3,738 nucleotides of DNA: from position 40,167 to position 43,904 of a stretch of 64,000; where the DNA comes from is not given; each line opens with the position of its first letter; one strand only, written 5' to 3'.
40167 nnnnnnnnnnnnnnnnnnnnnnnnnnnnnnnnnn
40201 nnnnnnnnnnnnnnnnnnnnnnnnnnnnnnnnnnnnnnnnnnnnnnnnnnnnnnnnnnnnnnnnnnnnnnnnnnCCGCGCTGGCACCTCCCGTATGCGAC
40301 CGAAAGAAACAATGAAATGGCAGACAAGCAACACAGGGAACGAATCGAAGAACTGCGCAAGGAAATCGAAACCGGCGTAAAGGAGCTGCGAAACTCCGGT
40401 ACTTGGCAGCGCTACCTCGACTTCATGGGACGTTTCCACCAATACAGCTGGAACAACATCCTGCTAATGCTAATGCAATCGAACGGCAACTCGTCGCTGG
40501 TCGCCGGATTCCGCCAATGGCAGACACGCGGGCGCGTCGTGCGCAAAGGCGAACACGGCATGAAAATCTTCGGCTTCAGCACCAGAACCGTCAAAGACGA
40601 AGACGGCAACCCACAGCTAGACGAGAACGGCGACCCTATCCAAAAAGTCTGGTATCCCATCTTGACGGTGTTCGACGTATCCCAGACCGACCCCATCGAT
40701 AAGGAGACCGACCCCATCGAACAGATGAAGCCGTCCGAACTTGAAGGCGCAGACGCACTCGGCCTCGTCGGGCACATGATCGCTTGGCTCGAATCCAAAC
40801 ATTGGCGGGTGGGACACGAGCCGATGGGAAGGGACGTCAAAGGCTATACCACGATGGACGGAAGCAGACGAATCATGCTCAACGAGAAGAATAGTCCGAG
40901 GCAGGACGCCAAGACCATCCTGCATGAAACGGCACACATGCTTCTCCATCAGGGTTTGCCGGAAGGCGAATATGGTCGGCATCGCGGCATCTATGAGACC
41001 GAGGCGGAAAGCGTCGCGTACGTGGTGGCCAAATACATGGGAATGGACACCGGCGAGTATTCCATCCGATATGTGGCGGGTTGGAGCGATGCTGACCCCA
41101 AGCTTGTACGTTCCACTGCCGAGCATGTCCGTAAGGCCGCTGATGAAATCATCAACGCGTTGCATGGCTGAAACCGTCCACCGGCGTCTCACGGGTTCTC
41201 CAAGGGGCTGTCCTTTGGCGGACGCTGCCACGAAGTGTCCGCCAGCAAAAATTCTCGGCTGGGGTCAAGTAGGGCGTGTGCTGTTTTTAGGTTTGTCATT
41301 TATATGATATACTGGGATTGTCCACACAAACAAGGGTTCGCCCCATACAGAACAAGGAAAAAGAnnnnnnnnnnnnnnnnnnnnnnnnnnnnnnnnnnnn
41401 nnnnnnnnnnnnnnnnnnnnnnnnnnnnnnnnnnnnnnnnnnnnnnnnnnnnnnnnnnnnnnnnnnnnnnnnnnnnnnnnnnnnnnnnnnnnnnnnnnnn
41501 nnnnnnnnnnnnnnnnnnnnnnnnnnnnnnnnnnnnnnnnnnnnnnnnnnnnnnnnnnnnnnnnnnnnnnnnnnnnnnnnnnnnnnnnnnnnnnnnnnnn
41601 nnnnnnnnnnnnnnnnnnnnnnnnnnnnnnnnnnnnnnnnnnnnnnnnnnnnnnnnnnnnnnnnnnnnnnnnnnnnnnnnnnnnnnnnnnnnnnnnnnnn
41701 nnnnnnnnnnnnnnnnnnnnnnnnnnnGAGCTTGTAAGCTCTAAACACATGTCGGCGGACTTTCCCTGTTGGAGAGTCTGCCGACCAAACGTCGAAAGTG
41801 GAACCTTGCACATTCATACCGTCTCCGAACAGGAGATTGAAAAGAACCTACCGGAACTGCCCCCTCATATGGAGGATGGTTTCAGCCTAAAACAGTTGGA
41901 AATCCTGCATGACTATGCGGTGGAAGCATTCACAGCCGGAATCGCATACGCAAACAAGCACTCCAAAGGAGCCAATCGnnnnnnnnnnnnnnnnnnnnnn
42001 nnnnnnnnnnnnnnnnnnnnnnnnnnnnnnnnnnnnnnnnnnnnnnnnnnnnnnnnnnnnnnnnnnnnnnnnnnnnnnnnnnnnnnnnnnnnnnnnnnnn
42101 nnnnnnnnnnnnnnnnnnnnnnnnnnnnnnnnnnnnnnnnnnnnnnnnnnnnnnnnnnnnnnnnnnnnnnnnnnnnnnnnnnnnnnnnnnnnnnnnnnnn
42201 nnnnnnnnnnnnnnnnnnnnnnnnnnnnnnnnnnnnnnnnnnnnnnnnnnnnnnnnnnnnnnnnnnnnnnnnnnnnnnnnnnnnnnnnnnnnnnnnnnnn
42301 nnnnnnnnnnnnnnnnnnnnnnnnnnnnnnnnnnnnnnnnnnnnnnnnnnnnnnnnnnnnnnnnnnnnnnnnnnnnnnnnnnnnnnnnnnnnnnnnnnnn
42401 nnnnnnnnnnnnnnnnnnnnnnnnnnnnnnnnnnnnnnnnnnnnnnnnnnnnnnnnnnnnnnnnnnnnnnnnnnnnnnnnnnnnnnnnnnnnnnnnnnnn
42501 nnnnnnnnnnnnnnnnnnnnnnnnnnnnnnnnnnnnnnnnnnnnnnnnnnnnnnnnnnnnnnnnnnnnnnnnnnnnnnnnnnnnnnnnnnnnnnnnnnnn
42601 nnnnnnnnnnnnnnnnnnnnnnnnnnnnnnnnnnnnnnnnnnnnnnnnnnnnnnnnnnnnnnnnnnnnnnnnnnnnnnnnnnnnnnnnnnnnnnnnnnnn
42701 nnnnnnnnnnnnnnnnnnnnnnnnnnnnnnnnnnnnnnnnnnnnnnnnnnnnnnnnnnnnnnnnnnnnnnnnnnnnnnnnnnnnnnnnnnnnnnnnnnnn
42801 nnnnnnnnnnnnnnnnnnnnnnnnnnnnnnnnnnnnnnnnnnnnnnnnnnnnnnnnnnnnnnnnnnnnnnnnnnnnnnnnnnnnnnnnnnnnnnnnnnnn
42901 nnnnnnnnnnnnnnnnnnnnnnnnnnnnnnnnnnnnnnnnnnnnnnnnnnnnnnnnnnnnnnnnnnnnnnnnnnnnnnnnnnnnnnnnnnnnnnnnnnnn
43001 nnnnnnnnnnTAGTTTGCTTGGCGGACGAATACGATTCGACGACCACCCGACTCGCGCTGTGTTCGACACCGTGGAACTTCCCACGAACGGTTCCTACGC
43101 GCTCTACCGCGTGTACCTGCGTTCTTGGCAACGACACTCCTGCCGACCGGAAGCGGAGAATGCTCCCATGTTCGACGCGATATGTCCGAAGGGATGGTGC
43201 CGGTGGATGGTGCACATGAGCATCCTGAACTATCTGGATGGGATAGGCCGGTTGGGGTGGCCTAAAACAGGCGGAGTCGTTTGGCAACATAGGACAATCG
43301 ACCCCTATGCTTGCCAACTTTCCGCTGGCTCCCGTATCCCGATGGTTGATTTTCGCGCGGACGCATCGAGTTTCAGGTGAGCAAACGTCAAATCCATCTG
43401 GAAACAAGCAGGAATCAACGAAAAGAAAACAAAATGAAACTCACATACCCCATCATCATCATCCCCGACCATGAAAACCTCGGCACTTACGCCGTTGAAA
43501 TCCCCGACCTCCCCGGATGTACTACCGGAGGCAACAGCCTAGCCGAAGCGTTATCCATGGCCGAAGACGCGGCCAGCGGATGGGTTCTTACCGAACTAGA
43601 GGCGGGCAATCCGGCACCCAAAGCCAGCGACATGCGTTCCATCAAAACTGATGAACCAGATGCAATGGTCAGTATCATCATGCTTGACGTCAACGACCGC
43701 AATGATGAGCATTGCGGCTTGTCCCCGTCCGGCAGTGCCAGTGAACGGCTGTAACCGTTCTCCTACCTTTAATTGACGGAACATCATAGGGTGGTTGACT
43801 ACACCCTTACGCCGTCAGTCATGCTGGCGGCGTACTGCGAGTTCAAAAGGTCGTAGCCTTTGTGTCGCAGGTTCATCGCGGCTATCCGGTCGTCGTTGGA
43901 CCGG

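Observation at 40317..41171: ArdC-like anti-restriction protein with an intact HExxH protease domain, one of several anti-restriction genes in the array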

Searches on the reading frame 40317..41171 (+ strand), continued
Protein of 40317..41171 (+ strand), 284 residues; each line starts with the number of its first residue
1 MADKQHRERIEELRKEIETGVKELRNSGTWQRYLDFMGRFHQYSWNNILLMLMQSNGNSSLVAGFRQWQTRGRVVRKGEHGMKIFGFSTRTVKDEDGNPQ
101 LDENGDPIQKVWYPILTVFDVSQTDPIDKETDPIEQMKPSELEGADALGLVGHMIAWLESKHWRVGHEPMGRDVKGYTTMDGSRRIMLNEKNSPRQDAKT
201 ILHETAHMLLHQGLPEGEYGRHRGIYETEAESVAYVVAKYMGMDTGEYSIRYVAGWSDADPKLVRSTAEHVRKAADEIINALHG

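Call 41: predict_structure(alignment_id=A1)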
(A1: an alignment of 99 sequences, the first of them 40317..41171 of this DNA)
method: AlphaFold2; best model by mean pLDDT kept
length: 284 residues; sequences in the alignment: 99
mean_pLDDT: 92.9   pTM: 0.82
mean pLDDT of the five models: 92.9, 92.3, 89.2, 89.2, 86.4
residues with pLDDT >= 90: 212; 70-90: 70; 50-70: 2; < 50: 0
segments of 3 or more residues with pLDDT < 50: none
pLDDT, mean of each block of 10 residues (from residue 1): 79 90 86 82 84 87 93 95 94 97 97 95 93 88 97 98 98 93 97 98 98 90 95 98 96 92 93 97 88
secondary structure, 60 per line:
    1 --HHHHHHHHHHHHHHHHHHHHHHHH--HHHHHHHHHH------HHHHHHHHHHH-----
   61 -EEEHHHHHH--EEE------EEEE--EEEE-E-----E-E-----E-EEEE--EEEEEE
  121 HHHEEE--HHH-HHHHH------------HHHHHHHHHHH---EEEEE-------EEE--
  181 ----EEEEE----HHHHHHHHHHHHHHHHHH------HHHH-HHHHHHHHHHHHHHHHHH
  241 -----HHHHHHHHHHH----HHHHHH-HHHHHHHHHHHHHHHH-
elements in order: H3-26 H29-38 H45-55 E62-64 H65-70 E73-75 E82-85 E88-91 E109-112 E115-120 E124-126 H133-137 H150-160 E164-168 E176-178 E185-189 H194-211 H218-221 H223-240 H246-256 H261-266 H268-283

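Call 43: fold_search(model_id=the predicted structure, library=pdb)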
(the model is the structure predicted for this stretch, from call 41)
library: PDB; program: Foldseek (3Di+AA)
matches with E <= 10: 233; with E <= 0.001: 3
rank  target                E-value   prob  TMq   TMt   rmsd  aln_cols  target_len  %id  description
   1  6i89                  1.2e-10  1.00  0.37  0.38  19.4       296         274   18  Crystal structure of Antirestriction ArdC protein from R388 plasmid. Metal-free structure. (released 2020-03-18)
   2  6sna_F                3.4e-08  1.00  0.33  0.38  17.7       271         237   17  Crystal structure of Antirestriction ArdC protein from R388 plasmid. Mn(II)-bound structure. (released 2020-04-15)
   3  6sna_A                1.0e-07  1.00  0.37  0.39  19.3       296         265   16  Crystal structure of Antirestriction ArdC protein from R388 plasmid. Mn(II)-bound structure. (released 2020-04-15)
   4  8sln_A                2.1e-02  0.95  0.22  0.25  11.2       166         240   20  Crystal structure of Deinococcus geothermalis PprI complexed with ssDNA (released 2024-03-13)
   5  4jix_A                7.3e-02  0.97  0.20  0.43   6.4        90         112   16  Crystal structure of the metallopeptidase zymogen of Methanocaldococcus jannaschii jannalysin (released 2013-06-12)
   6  4jiu                  8.2e-02  0.91  0.19  0.45   8.7       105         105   14  Crystal structure of the metallopeptidase zymogen of Pyrococcus abyssi abylysin (released 2013-06-12)
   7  3dti                  9.6e-02  0.57  0.17  0.20  14.2       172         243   15  Crystal structure of the IRRE protein, a central regulator of DNA damage repair in deinococcaceae (released 2009-02-10)
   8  1g12                  1.0e-01  0.41  0.16  0.24  10.8       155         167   13  ZINC PEPTIDASE FROM GRIFOLA FRONDOSA (released 2001-03-14)
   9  4qhf                  1.2e-01  0.97  0.19  0.44   5.8        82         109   13  Crystal structure of Methanocaldococcus jannaschii monomeric selecase (released 2014-07-16)
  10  4jix_B                1.3e-01  0.96  0.19  0.45   5.0        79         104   18  Crystal structure of the metallopeptidase zymogen of Methanocaldococcus jannaschii jannalysin (released 2013-06-12)
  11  3dte                  1.7e-01  0.44  0.17  0.20  14.2       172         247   15  Crystal structure of the IRRE protein, a central regulator of DNA damage repair in deinococcaceae (released 2009-02-10)
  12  1ge6                  1.7e-01  0.38  0.16  0.25  10.4       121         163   14  ZINC PEPTIDASE FROM GRIFOLA FRONDOSA (released 2001-03-14)
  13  4x28_A                1.7e-01  0.09  0.13  0.11  22.3       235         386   11  Crystal structure of the ChsE4-ChsE5 complex from Mycobacterium tuberculosis (released 2015-02-18)
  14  5l57                  1.7e-01  0.06  0.12  0.10  19.5       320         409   10  Crystal structure of Iso-citrate Dehydrogenase R132H in complex with a novel inhibitor (compound 13a) (released 2016-12-14)
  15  6cyy_A                1.8e-01  0.91  0.21  0.19   9.3       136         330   11  Mycobacterium tuberculosis transcriptional regulator (released 2019-04-17)
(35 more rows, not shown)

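Call 50: find_encoding_contigs(protein=P0016, flank=10000, max_places=2)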
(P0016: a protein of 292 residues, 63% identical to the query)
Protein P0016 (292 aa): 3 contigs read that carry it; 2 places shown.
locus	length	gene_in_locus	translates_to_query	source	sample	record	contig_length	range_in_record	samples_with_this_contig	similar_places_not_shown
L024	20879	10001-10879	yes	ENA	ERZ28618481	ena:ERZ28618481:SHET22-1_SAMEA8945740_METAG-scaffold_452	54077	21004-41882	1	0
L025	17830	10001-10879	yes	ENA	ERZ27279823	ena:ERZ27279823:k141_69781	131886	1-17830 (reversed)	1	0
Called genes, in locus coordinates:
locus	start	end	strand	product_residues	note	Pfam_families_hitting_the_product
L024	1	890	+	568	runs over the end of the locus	PF00270:DEAD, PF00271:Helicase_C, PF16124:RecQ_Zn_bind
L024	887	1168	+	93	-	PF01381:HTH_3, PF12844:HTH_19, PF13443:HTH_26 (weak), PF13560:HTH_31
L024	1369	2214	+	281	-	PF02661:Fic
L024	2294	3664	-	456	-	PF13173:AAA_14, PF13635:DUF4143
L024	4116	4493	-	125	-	-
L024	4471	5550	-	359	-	-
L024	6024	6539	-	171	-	-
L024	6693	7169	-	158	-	-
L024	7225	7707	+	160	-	-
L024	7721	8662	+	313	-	-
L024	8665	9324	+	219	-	PF13230:GATase_4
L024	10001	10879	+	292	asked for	PF08401:ArdcN, PF06114:Peptidase_M78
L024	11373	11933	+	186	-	-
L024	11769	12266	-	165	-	-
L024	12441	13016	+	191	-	PF13541:ChlI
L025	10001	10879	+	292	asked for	PF08401:ArdcN, PF06114:Peptidase_M78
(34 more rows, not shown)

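Call 56: search_solved_structures(query=A1, max_evalue=1, show_alignments=1)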
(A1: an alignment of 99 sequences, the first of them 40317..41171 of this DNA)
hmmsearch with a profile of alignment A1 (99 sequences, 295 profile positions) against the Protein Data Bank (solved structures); distinct sequences matched with E-value up to 1: 2.
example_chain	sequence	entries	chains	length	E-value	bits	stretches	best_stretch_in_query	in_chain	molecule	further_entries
6sna_A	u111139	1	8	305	2.9e-08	36.6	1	71-289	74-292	ArdC protein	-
6i89_A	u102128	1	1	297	3e-08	36.5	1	57-289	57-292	ArdC protein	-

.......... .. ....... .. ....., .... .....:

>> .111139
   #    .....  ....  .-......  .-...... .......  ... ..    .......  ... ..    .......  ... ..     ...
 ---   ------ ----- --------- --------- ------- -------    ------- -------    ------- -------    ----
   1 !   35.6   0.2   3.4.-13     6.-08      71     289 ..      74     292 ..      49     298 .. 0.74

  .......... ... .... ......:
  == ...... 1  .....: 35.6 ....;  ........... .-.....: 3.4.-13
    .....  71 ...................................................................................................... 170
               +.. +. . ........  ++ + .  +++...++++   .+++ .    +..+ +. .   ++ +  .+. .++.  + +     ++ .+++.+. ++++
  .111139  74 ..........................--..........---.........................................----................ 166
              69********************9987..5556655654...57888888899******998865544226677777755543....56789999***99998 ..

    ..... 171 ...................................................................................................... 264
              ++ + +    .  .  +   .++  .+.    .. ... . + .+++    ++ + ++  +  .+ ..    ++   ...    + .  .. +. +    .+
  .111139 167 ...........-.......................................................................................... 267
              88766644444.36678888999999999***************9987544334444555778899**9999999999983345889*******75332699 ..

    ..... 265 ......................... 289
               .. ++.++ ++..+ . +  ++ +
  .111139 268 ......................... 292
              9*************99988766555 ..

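Call 73: find_encoding_contigs(protein=P0018, flank=10000, max_places=2)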
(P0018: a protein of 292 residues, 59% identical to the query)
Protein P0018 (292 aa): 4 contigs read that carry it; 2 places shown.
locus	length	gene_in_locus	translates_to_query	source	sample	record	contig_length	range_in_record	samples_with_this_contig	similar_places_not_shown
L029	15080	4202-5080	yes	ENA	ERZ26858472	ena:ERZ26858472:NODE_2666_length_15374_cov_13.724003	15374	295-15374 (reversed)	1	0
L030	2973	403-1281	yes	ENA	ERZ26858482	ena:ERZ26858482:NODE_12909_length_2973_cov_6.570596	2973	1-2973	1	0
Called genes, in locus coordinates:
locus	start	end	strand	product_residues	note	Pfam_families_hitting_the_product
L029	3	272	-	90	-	?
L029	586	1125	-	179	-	-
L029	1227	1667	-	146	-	-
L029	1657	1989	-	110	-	-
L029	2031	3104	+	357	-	-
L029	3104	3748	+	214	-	PF13230:GATase_4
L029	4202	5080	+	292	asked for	PF08401:ArdcN, PF06114:Peptidase_M78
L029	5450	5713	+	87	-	-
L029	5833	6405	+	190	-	-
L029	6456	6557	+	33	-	-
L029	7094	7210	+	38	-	-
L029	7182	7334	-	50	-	-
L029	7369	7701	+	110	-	PF18843:LPD28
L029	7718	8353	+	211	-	-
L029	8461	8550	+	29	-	-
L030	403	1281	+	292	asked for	PF08401:ArdcN, PF06114:Peptidase_M78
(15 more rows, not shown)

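Call 74: find_encoding_contigs(protein=P0021, flank=10000, max_places=2)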
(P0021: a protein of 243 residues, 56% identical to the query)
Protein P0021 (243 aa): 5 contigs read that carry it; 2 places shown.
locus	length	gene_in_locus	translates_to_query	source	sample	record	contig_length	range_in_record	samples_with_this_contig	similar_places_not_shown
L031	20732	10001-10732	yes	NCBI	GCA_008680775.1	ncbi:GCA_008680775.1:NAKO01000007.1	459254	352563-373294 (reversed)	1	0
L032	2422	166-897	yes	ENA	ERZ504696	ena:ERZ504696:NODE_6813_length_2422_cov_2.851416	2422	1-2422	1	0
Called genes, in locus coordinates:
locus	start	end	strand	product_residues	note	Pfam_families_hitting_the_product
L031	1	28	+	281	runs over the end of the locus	PF02661:Fic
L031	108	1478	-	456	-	PF13173:AAA_14, PF13635:DUF4143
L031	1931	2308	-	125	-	-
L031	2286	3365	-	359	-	-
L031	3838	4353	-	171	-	-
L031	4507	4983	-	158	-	-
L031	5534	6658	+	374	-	-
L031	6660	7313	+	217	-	PF13230:GATase_4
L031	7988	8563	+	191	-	PF13541:ChlI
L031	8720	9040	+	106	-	PF02604:PhdYeFM_antitox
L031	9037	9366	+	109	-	-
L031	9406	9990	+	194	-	-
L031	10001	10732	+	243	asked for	PF08401:ArdcN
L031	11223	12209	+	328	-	-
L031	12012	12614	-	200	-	-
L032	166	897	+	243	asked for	PF08401:ArdcN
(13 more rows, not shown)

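Call 89: search_dna_similar(query=window:40317-41171:+, collection=plasmids, mode=protein, max_rows=40, rows=spread)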
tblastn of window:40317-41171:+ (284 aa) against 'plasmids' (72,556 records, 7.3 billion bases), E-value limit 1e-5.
Records with a match: 2523; places in all: 2734; records where one place covers at least 80% of the query: 1755.
Best place of each record, by identity: <60% 2523.
By first word of the organism name: Enterococcus 815; Lactiplantibacillus 323; Bacillus 266; Staphylococcus 247; Lacticaseibacillus 86; Lactococcus 80; Clostridium 61; Priestia 52; Levilactobacillus 36; Listeria 27; and 139 more.
By predicted mobility (MOB-suite, as given by PLSDB): conjugative 1243; mobilizable 779; non-mobilizable 501.
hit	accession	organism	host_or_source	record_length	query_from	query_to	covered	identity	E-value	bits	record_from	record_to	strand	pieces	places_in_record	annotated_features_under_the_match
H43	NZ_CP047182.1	Rathayibacter festucae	Androsace koso-poljanskii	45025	21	282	92%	48.1%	1e-64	226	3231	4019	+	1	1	ArdC-like ssDNA-binding domain-containing protein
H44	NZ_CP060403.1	Microbacterium sp. YJN-G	cell culture,soil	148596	21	284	93%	37.6%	4e-44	166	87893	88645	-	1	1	ArdC-like ssDNA-binding domain-containing protein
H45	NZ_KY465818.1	Staphylococcus aureus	-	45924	25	282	91%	33.1%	8e-26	114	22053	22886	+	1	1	ArdC family protein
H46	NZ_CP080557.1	Staphylococcus aureus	Homo sapiens,blood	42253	25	282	91%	32.7%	1e-24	110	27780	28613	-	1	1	ArdC family protein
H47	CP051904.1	Staphylococcus aureus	Homo sapiens,blood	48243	25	282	91%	32.7%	1e-24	110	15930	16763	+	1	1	ArdC family protein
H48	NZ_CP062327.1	Staphylococcus aureus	Homo sapiens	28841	25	284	92%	32.0%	1e-27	119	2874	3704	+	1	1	ArdC family protein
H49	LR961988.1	Enterococcus faecalis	-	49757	20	279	92%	31.5%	5e-26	114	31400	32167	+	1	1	record has no annotation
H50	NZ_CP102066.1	Enterococcus faecalis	Pig,single cell,Rectal swab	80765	20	279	92%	31.5%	6e-26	114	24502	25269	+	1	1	none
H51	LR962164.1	Enterococcus faecalis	-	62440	20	279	92%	31.5%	1e-25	113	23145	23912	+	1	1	none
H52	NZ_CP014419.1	Staphylococcus aureus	Homo sapiens,Nose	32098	21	282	92%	31.1%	9e-25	110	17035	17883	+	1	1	ArdC family protein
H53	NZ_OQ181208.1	Enterococcus faecalis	-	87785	20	279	92%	31.1%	2e-25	113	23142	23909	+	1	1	ArdC-like ssDNA-binding domain-containing protein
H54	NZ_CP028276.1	Lactiplantibacillus plantarum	cell culture,Pickled Green Chili Peppers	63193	21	279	91%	30.9%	9e-24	107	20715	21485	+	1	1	hypothetical protein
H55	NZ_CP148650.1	Clostridium perfringens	Homo sapiens,single cell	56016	31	284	89%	31.4%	3e-20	97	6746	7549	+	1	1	ImmA/IrrE family metallo-endopeptidase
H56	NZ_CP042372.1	Secundilactobacillus malefermentans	cell culture,kimchi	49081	21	279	91%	30.6%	3e-23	106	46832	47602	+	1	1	hypothetical protein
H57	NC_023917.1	Clostridium perfringens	-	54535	31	284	89%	31.0%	1e-19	96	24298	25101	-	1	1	ImmA/IrrE family metallo-endopeptidase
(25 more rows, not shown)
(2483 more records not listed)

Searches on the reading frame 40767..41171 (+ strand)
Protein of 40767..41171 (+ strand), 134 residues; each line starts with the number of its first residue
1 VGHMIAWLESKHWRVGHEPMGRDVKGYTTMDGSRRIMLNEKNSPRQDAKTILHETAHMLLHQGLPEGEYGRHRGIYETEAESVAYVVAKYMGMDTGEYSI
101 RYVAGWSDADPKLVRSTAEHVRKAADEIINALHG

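Call 82: search_protein_families(library=pfam, proteins=[window:40767-41171:+], max_evalue=1)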
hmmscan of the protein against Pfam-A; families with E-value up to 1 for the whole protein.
window:40767-41171:+ (134 aa): 3 families
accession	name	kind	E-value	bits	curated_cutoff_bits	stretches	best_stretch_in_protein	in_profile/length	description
PF06114.19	Peptidase_M78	-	1.9e-09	37.8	22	1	22-110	16-104/123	IrrE N-terminal-like domain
PF20573.4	DUF6782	-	0.033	13.9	27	1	26-58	70-101/241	Putative metallopeptidase family (DUF6782)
PF10263.15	SprT-like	-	0.12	12.7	25.6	1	33-62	43-76/108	SprT-like family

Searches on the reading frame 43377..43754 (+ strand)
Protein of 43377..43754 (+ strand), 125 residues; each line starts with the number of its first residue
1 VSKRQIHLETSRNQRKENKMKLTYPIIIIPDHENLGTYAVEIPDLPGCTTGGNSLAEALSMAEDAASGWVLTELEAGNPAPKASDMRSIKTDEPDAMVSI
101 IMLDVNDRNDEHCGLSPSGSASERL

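Call 13: search_protein_families(library=pfam, proteins=[window:43377-43754:+], max_evalue=0.01)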
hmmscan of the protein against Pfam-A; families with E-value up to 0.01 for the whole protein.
window:43377-43754:+ (125 aa): 2 families
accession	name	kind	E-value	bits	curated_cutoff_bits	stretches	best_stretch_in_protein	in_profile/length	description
PF15919.11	HicB_lk_antitox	-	1.1e-13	51.8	27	1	24-105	1-82/123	HicB_like antitoxin of bacterial toxin-antitoxin system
PF21748.3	UPF0150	-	3.9e-05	23.9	27.3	1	34-81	17-64/64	UPF0150-like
